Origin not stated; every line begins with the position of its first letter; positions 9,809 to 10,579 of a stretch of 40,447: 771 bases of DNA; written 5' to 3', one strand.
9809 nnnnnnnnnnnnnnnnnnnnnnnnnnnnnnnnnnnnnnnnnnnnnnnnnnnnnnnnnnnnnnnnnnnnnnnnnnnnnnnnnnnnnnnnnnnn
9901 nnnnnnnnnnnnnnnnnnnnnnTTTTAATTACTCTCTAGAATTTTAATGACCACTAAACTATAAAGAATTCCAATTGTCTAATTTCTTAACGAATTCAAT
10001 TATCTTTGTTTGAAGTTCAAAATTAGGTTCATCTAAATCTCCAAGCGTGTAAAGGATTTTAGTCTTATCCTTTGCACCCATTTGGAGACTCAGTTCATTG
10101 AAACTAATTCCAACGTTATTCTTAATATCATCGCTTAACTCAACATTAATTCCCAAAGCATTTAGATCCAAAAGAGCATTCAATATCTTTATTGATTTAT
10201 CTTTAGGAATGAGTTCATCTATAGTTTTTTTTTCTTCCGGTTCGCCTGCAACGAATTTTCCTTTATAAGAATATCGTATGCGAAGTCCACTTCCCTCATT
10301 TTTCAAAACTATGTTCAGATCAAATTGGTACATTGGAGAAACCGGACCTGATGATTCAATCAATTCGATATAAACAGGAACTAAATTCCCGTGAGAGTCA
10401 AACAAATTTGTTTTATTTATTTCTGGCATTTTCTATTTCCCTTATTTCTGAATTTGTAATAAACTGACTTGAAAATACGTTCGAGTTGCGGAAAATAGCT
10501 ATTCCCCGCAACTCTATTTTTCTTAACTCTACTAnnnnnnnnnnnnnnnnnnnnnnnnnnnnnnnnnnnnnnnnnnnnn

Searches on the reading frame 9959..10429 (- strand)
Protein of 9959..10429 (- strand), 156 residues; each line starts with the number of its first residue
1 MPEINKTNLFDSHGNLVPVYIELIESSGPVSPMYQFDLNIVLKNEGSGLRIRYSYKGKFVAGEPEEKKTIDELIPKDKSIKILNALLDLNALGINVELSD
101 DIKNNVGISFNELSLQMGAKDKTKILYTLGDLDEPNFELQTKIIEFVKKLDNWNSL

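Call 3: search_protein_families(library=pfam, proteins=[window:9959-10429:-], max_evalue=0.1)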
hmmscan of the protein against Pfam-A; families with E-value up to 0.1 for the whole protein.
window:9959-10429:- (156 aa): 0 families

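Call 4: search_protein_families(library=ncbifam, proteins=[window:9959-10429:-], max_evalue=0.1)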
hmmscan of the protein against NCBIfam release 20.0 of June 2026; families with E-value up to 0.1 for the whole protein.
window:9959-10429:- (156 aa): 1 family
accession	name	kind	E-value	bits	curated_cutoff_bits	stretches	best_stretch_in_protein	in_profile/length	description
NF004146.0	PRK05621.1-4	equivalog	0.0045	16.4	342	1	61-119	216-276/296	F0F1 ATP synthase subunit gamma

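Call 7: search_protein_families(library=padloc, proteins=[window:9959-10429:-], max_evalue=0.1)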
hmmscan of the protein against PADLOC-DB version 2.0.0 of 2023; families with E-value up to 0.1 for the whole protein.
window:9959-10429:- (156 aa): 0 families

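Call 38: find_homologous_proteins(query=window:9959-10429:-)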
Query window:9959-10429:- (156 aa): 19 proteins with E <= 0.001 among 87 candidates.
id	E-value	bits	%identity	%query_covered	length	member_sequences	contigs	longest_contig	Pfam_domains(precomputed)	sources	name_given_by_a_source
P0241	8.0e-95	333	100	100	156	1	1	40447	-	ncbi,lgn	-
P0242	1.6e-88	312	92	100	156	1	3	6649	-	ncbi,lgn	-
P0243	5.3e-88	311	92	100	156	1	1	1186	-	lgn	-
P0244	2.6e-81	289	86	100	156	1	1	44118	-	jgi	jgi:hypothetical protein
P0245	1.5e-65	238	71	100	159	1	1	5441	-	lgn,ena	-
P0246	4.5e-65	236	71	100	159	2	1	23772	-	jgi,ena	jgi:hypothetical protein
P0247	6.3e-65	236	71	100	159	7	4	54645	-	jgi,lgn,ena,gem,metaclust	jgi:hypothetical protein|metaclust:\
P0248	8.9e-64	232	70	100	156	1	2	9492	-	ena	-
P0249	9.5e-64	232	70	100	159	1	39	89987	-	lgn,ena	-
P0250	1.2e-63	231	72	97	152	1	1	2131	-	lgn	-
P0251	2.7e-63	230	69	100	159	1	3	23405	-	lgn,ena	-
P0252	3.4e-63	230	69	100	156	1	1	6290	-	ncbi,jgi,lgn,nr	ncbi:MAG TPA: hypothetical protein PLX69_23325 [Leptospiraceae bacterium]|nr:hypothetical protein [L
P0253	2.9e-62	227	67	98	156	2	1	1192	-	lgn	-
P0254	3.2e-62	227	69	100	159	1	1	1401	-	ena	-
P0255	4.5e-62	226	68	100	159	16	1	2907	-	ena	-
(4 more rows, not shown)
